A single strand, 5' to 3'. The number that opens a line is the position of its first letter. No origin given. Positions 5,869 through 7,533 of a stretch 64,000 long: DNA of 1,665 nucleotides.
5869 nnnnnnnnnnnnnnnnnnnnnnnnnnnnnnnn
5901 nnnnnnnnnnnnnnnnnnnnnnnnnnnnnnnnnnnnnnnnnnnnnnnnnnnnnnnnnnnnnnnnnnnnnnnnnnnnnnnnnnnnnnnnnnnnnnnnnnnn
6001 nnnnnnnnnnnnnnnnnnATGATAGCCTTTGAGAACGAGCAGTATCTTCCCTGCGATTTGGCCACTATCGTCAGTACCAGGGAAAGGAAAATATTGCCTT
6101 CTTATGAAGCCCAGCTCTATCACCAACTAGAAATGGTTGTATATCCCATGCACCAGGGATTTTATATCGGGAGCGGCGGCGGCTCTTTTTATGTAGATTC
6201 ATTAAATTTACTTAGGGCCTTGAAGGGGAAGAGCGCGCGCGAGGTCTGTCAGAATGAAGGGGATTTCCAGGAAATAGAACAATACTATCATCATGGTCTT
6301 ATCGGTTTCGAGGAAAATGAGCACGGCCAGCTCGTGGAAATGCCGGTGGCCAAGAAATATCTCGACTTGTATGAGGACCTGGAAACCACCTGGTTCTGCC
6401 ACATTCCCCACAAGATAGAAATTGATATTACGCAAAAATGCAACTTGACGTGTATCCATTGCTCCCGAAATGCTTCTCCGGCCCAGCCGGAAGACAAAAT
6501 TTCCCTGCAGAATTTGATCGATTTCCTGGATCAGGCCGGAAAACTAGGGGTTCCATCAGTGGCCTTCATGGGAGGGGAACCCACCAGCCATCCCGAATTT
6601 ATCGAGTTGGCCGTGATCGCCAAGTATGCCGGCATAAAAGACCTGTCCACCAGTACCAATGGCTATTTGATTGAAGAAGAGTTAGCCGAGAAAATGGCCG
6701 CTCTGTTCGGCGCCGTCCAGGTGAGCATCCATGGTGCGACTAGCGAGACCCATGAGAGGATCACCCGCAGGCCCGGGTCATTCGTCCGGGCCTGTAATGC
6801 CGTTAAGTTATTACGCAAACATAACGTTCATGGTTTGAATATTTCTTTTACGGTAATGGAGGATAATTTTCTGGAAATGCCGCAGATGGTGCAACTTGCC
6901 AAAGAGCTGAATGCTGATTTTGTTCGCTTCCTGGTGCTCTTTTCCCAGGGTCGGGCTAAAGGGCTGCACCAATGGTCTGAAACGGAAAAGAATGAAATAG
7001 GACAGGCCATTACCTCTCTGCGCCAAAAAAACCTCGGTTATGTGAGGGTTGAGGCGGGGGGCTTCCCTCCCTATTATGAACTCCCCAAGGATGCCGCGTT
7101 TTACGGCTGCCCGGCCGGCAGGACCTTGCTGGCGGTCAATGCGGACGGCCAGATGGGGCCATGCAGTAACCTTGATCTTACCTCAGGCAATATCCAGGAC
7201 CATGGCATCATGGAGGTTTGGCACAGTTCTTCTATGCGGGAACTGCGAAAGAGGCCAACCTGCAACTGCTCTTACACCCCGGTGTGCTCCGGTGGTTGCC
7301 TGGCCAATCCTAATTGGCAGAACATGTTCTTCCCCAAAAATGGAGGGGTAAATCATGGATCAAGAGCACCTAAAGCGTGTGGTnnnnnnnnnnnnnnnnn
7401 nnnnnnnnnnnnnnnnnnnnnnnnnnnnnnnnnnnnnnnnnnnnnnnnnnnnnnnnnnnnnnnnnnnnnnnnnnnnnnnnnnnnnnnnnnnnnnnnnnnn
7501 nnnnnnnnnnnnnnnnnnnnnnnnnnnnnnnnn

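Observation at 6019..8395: Radical SAM/SPASM enzyme with three tandem (GCCxxx)n small-protein genes: candidate uncharacterised RiPP or modified-protein system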

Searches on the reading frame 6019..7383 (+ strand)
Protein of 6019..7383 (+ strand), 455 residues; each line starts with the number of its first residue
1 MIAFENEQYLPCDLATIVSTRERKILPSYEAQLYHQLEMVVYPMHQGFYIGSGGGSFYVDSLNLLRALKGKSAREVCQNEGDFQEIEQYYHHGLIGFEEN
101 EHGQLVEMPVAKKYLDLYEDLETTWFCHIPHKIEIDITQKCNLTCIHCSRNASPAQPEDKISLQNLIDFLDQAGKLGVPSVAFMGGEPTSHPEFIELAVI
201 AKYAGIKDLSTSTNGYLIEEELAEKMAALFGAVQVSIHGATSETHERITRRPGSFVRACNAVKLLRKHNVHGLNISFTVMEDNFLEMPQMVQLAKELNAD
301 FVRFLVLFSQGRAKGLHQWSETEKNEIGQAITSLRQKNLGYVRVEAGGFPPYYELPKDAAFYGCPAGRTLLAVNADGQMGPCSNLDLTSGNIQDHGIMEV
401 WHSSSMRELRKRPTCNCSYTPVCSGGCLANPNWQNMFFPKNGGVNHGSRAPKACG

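Call 3: search_protein_families(library=ncbifam, proteins=[window:6019-7383:+], max_evalue=1)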
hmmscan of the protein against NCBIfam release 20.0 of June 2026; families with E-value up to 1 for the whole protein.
window:6019-7383:+ (455 aa): 79 families (the best 25 are shown)
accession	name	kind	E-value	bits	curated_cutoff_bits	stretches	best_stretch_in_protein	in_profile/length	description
TIGR04545.1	rSAM_ahbD_hemeb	equivalog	1.3e-38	133.4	500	2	135-355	4-223/339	heme b synthase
TIGR04055.1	rSAM_NirJ2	equivalog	4.3e-32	111.9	500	1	136-431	5-307/326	putative heme d1 biosynthesis radical SAM protein NirJ2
TIGR04250.1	SCM_rSAM_ScmE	equivalog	3.2e-31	108.5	400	1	130-429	2-329/358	SynChlorMet cassette radical SAM/SPASM protein ScmE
TIGR03962.1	mycofact_rSAM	equivalog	6.7e-30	104.4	265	1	133-430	14-316/339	mycofactocin radical SAM maturase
TIGR04053.2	TIGR04053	equivalog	9.3e-30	104.1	395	2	130-338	7-217/366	TIGR04053 family radical SAM/SPASM domain-containing protein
TIGR04051.1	rSAM_NirJ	equivalog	3.9e-28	98.4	515.45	1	137-315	8-184/354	heme d1 biosynthesis radical SAM protein NirJ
NF045574.1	sacti_mat_StsB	exception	1.7e-27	96.4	625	1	136-427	101-395/466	StsB family radical SAM/SPASM domain sactipeptide maturase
TIGR04303.1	GeoRSP_rSAM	equivalog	1.8e-27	96.8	400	2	130-305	4-175/325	GeoRSP system radical SAM/SPASM protein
NF050035.1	rSAM_WgK_link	exception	1e-26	93.9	650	2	128-315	6-192/367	radical SAM/SPASM peptide maturase WgkB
TIGR04133.1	rSAM_w_lipo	hypoth_equivalog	1.6e-24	86.5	425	1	132-428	25-332/350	TIGR04133 family radical SAM/SPASM protein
TIGR02109.1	PQQ_syn_pqqE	equivalog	2.3e-24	86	381.35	1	129-405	5-284/358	pyrroloquinoline quinone biosynthesis protein PqqE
TIGR04251.1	SCM_rSAM_ScmF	equivalog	8.7e-24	84.5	400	1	131-430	4-324/353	SynChlorMet cassette radical SAM/SPASM protein ScmF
TIGR04546.1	rSAM_ahbC_deAc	equivalog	1.1e-23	83.7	650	1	136-317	44-223/390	12,18-didecarboxysiroheme deacetylase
TIGR02668.1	moaA_archaeal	equivalog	5.4e-23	81.4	325.25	1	132-319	11-199/303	GTP 3',8-cyclase MoaA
TIGR04054.1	rSAM_NirJ1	equivalog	9.1e-23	80.5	650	1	135-338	40-240/387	putative heme d1 biosynthesis radical SAM protein NirJ1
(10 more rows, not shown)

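Call 4: search_protein_families(library=pfam, proteins=[window:6019-7383:+], max_evalue=1)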
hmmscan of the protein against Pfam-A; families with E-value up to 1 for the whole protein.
window:6019-7383:+ (455 aa): 5 families
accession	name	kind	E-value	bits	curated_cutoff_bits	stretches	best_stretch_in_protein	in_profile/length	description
PF04055.27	Radical_SAM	-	7e-24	85.3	29.5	1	137-280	3-151/166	Radical SAM superfamily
PF13186.11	SPASM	-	3e-10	40.7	21.5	1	364-417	1-66/67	Iron-sulfur cluster-binding domain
PF13353.11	Fer4_12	-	5.2e-05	24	22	1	139-249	13-125/137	4Fe-4S single cluster domain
PF05856.17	ARPC4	-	0.041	13.9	22.2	1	234-308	71-138/167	ARP2/3 complex 20 kDa subunit (ARPC4)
PF00704.34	Glyco_hydro_18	-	0.29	11.2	29.6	1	260-301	96-137/317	Glycosyl hydrolases family 18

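Call 7: find_homologous_proteins(query=window:6019-7383:+, max_evalue=1e-10)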
Query window:6019-7383:+ (455 aa): 71 proteins with E <= 1e-10 among 4876 candidates.
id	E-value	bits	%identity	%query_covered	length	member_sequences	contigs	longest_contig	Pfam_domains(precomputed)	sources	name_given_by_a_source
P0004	0.0e+0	1038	97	100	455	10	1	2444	PF13186.12,PF04055.28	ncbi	-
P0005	3.8e-252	855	77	100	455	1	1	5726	PF13186.12,PF04055.28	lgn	-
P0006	2.9e-243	826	76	100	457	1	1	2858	PF13186.12,PF04055.28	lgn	-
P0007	5.7e-176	604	56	98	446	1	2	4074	PF13186.12,PF04055.28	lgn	-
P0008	3.2e-167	575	55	96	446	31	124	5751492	PF13186.12,PF04055.28,PF13353.12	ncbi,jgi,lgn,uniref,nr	ncbi:TPA: radical SAM protein [Methanosarcina acetivorans]|uniref:Tungsten-containing aldehyde ferre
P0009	4.0e-159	548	52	96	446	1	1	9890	PF13186.12,PF04055.28,PF13353.12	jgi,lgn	-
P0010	2.4e-158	546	53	96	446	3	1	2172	PF13186.12,PF04055.28,PF13353.12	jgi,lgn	jgi:radical SAM protein with 4Fe4S-binding SPASM domain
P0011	7.1e-158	544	52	96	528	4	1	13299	PF13186.12,PF04055.28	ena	-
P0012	2.0e-157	543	53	97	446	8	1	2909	PF13186.12,PF04055.28,PF13353.12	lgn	-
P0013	4.4e-148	512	52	96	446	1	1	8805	PF13186.12,PF04055.28,PF13353.12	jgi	jgi:radical SAM protein with 4Fe4S-binding SPASM domain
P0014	9.5e-147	508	49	96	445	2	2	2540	PF13186.12,PF04055.28,PF13353.12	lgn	-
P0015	5.8e-146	505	50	96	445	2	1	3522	PF13186.12,PF04055.28,PF13353.12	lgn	-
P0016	6.6e-145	502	52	87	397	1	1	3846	PF13186.12,PF04055.28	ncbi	-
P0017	2.2e-144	500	50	96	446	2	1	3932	PF13186.12,PF04055.28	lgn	-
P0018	1.1e-138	481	48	98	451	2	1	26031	PF13186.12,PF04055.28,PF13353.12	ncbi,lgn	-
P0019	3.7e-134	466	50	88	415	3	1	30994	PF13186.12,PF04055.28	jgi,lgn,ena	jgi:radical SAM protein with 4Fe4S-binding SPASM domain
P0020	3.3e-133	463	46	96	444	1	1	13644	PF13186.12,PF04055.28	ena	-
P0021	7.6e-130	452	42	97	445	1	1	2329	PF04055.28,PF13353.12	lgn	-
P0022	1.4e-123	431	45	96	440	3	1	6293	PF13186.12,PF04055.28,PF13353.12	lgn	-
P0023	2.5e-123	430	43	98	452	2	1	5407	PF13186.12,PF04055.28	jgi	-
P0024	1.1e-117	412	48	88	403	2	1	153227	PF13186.12,PF04055.28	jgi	-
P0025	2.6e-106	374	41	96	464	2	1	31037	PF13186.12,PF04055.28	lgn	-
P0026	1.2e-103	365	41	95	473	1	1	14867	PF13186.12,PF04055.28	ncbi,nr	ncbi:MAG: radical SAM protein [Magnetovibrio sp.]|nr:radical SAM protein [Magnetovibrio sp.]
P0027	2.6e-100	354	40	97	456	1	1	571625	PF13186.12,PF04055.28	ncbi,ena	-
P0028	3.5e-94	334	37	94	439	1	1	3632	PF13186.12,PF04055.28,PF13353.12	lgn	-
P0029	3.8e-94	334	49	63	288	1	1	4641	PF13186.12,PF04055.28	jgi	jgi:radical SAM protein with 4Fe4S-binding SPASM domain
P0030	1.1e-88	316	34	95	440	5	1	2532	PF13186.12,PF04055.28,PF13353.12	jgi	jgi:radical SAM protein with 4Fe4S-binding SPASM domain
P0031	1.7e-88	316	35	94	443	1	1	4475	PF13186.12,PF04055.28,PF13353.12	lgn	-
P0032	7.3e-88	313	35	94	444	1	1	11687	PF13186.12,PF04055.28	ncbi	-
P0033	1.2e-87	313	45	71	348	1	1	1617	PF13186.12,PF04055.28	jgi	jgi:radical SAM protein with 4Fe4S-binding SPASM domain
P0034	4.8e-87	311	36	94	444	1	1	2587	PF13186.12,PF04055.28,PF13353.12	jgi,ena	-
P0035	2.9e-86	308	37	94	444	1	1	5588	PF13186.12,PF04055.28,PF13353.12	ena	-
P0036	4.0e-86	308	36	95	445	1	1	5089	PF13186.12,PF04055.28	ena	-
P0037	2.0e-85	305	45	68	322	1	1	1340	PF04055.28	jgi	jgi:radical SAM protein with 4Fe4S-binding SPASM domain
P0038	3.2e-85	305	34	94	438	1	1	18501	PF13186.12,PF04055.28,PF13353.12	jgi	-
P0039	3.8e-85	305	35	94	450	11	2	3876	PF13186.12,PF04055.28,PF13353.12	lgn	-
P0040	7.2e-85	304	35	94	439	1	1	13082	PF13186.12,PF04055.28,PF13353.12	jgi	jgi:radical SAM protein with 4Fe4S-binding SPASM domain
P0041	3.9e-84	301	34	94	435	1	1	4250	PF13186.12,PF04055.28,PF13353.12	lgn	-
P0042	3.9e-83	298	34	95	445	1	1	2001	PF13186.12,PF04055.28,PF13353.12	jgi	jgi:radical SAM protein with 4Fe4S-binding SPASM domain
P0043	4.2e-83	298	37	93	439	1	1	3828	PF13186.12,PF04055.28,PF13353.12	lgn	-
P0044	6.2e-83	297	34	95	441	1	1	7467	PF13186.12,PF04055.28,PF13353.12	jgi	jgi:radical SAM protein with 4Fe4S-binding SPASM domain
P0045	9.4e-83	297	38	95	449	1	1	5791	PF13186.12,PF04055.28,PF13353.12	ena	-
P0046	3.9e-82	295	35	94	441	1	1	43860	PF13186.12,PF04055.28,PF13353.12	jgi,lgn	jgi:radical SAM protein with 4Fe4S-binding SPASM domain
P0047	9.1e-82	293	35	94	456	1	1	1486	PF13186.12,PF04055.28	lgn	-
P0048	1.7e-81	293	36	94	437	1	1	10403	PF13186.12,PF04055.28,PF13353.12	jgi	-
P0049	4.2e-81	291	35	94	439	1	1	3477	PF13186.12,PF04055.28,PF13353.12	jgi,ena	-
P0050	5.3e-81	291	36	93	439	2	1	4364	PF13186.12,PF04055.28,PF13353.12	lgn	-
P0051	1.1e-80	290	35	93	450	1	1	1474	PF13186.12,PF04055.28,PF13353.12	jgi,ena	-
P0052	3.5e-80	288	33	95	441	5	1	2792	PF13186.12,PF04055.28,PF13353.12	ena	-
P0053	4.1e-80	288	33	94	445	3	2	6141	PF13186.12,PF04055.28,PF13353.12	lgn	-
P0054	6.3e-80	287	55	44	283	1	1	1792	PF04055.28,PF13353.12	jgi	jgi:radical SAM protein with 4Fe4S-binding SPASM domain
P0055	2.2e-79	285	32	95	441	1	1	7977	PF13186.12,PF04055.28,PF13353.12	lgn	-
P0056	3.0e-79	285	35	94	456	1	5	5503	PF13186.12,PF04055.28,PF13353.12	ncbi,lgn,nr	ncbi:MAG: putative mycofactocin radical SAM maturase MftC [Syntrophomonadaceae bacterium]|nr:putativ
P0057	5.8e-79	284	32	95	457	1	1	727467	PF13186.12,PF04055.28,PF13353.12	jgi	jgi:radical SAM protein with 4Fe4S-binding SPASM domain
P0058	6.2e-79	284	41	74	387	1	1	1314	PF13186.12,PF04055.28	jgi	jgi:radical SAM protein with 4Fe4S-binding SPASM domain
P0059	8.6e-78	280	34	93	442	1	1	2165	PF13186.12,PF04055.28,PF13353.12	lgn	-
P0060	1.1e-76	277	34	90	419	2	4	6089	PF04055.28,PF13353.12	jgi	jgi:radical SAM protein with 4Fe4S-binding SPASM domain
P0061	1.5e-75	273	35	93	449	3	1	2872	PF13186.12,PF04055.28,PF13353.12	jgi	-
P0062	4.4e-74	268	35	94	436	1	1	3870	PF13186.12,PF04055.28,PF13353.12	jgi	jgi:radical SAM protein with 4Fe4S-binding SPASM domain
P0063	1.1e-72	263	36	79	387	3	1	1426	PF13186.12,PF04055.28,PF13353.12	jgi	jgi:radical SAM protein with 4Fe4S-binding SPASM domain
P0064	9.6e-72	260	34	95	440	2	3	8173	PF13186.12,PF04055.28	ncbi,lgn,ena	-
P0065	2.9e-68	249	33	96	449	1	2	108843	PF04055.28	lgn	-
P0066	3.0e-65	239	32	96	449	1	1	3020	PF04055.28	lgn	-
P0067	1.8e-49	187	34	63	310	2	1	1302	PF04055.28,PF13353.12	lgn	-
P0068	5.4e-23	100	26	64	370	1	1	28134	PF13186.12,PF04055.28,PF13353.12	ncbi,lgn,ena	-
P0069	7.2e-15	73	25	36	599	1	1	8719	PF04055.28,PF13353.12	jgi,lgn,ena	-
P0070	4.8e-14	70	26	72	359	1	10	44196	PF04055.28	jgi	jgi:radical SAM protein with 4Fe4S-binding SPASM domain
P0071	1.3e-13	69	24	65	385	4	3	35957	PF04055.28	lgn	-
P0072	1.6e-13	68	25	65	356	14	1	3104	PF13186.12,PF04055.28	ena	-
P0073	3.5e-13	67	25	65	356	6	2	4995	PF13186.12,PF04055.28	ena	-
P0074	1.5e-12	65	26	65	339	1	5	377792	PF13186.12,PF04055.28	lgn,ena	-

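Call 9: find_encoding_contigs(protein=P0008, flank=5000, max_places=6)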
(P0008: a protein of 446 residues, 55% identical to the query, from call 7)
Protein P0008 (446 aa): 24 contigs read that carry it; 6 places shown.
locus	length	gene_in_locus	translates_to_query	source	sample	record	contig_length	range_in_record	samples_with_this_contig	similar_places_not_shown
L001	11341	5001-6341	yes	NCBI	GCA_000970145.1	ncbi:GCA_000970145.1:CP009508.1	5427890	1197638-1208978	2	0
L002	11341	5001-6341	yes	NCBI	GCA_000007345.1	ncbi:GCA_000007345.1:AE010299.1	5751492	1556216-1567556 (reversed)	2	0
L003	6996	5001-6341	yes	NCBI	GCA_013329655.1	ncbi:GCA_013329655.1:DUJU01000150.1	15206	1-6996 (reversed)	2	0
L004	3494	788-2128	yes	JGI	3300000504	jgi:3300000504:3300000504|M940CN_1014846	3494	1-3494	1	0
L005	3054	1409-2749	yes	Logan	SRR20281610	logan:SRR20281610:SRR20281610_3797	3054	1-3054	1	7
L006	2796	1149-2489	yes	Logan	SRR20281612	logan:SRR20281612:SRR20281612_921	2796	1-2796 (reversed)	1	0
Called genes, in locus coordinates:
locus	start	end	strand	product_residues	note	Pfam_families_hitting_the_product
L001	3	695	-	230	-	PF00753:Lactamase_B, PF13483:Lactamase_B_3, PF12706:Lactamase_B_2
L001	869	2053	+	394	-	PF09890:DUF2117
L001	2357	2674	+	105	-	-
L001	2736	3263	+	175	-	PF02661:Fic, PF08220:HTH_DeoR (weak)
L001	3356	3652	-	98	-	PF22600:MTPAP-like_central (weak), PF01909:NTP_transf_2, PF18765:Polbeta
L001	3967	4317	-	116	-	-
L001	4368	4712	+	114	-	-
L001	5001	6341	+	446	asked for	PF04055:Radical_SAM, PF13353:Fer4_12 (weak), PF13186:SPASM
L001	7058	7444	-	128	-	-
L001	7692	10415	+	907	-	PF00437:T2SSE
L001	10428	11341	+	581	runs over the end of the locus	-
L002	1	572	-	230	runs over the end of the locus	PF00753:Lactamase_B, PF13483:Lactamase_B_3, PF12706:Lactamase_B_2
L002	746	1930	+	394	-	PF09890:DUF2117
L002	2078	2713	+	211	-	-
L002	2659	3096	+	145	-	PF02661:Fic (weak)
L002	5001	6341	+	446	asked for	PF04055:Radical_SAM, PF13353:Fer4_12 (weak), PF13186:SPASM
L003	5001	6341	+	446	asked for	PF04055:Radical_SAM, PF13353:Fer4_12 (weak), PF13186:SPASM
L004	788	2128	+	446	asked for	PF04055:Radical_SAM, PF13353:Fer4_12 (weak), PF13186:SPASM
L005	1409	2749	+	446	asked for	PF04055:Radical_SAM, PF13353:Fer4_12 (weak), PF13186:SPASM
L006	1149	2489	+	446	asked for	PF04055:Radical_SAM, PF13353:Fer4_12 (weak), PF13186:SPASM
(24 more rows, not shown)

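Call 14: find_related_loci(query=A1, collection=genome_contigs, flank=4000)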
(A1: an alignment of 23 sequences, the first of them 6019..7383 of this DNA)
Query A1 (455 aa) in genome_contigs; peptide patterns used: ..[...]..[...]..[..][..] (x = any residue, [..] = any of these).
51 stretches matched a pattern; 31 encode a relative of the query (tblastn E <= 1e-3); 31 distinct loci.
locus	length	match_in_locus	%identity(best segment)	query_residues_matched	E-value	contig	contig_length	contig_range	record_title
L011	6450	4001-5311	56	1-437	3e-173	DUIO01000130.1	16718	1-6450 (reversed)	MAG TPA_asm: Methanosarcina sp. isolate UBA8098 contig_4749, whole genome shotgun sequence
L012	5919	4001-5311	53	1-437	1e-166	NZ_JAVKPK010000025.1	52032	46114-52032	Methanosarcina sp. Z-7115 25, whole genome shotgun sequence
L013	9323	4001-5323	53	1-441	1e-164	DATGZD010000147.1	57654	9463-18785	MAG TPA_asm: Candidatus Sulfotelmatobacter sp. isolate SMAG_U10654 k141_360808, whole genome shotgun sequence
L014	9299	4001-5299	50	1-433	6e-150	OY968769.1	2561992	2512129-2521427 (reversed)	MAG: uncultured Methanomassiliicoccales archaeon isolate MFD00905.bin.2.112 genome assembly, chromosome: 1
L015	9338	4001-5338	48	1-445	7e-145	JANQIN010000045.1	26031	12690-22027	MAG: Thermodesulfobacteriota bacterium isolate PL24a_bin.57 k99_328679, whole genome shotgun sequence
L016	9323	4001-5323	41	4-437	5e-111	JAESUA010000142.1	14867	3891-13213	MAG: Magnetovibrio sp. isolate NORP328 CoAssembly_1638853, whole genome shotgun sequence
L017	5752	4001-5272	33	4-428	8e-83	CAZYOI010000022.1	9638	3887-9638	MAG TPA_asm: uncultured Candidatus Saccharibacteria bacterium isolate SRP141376_co1_120 genome assembly, contig: NODE_12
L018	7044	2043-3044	28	128-430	6e-24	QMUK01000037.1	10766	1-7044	MAG: Thermococci archaeon isolate B88_G9 B88_Guay9_scaffold_07224, whole genome shotgun sequence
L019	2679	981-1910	26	130-429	6e-24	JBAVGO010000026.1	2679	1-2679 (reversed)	MAG: Lutisporaceae bacterium isolate MFD06945_ilm_asm_bin8 k127_18855, whole genome shotgun sequence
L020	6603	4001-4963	25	126-427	6e-21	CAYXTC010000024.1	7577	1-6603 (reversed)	MAG TPA_asm: uncultured Candidatus Saccharibacteria bacterium isolate SRP141376_co2_63 genome assembly, contig: NODE_172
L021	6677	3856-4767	25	138-430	4e-20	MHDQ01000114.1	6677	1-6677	MAG: Nitrospinae bacterium RIFCSPLOWO2_12_FULL_45_22 rifcsplowo2_12_scaffold_20909, whole genome shotgun sequence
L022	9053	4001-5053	23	115-448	1e-19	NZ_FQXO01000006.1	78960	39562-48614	Caloranaerobacter azorensis DSM 13643, whole genome shotgun sequence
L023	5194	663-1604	24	128-411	1e-16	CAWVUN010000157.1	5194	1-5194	MAG TPA_asm: uncultured bacterium isolate ERR3589563_binner13_82 genome assembly, contig: ERZ7462600.16814, whole genome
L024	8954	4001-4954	26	130-430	1e-23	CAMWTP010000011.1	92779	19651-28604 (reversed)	MAG TPA_asm: uncultured Lachnospiraceae bacterium isolate SRR14411321_bin.4_metawrap_v1.3_MAG genome assembly, contig: N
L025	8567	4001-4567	30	138-331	2e-15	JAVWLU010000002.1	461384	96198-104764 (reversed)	MAG: Clostridium sp. isolate CGS1Y4-bin23 NODE_6_length_461384_cov_15.459739, whole genome shotgun sequence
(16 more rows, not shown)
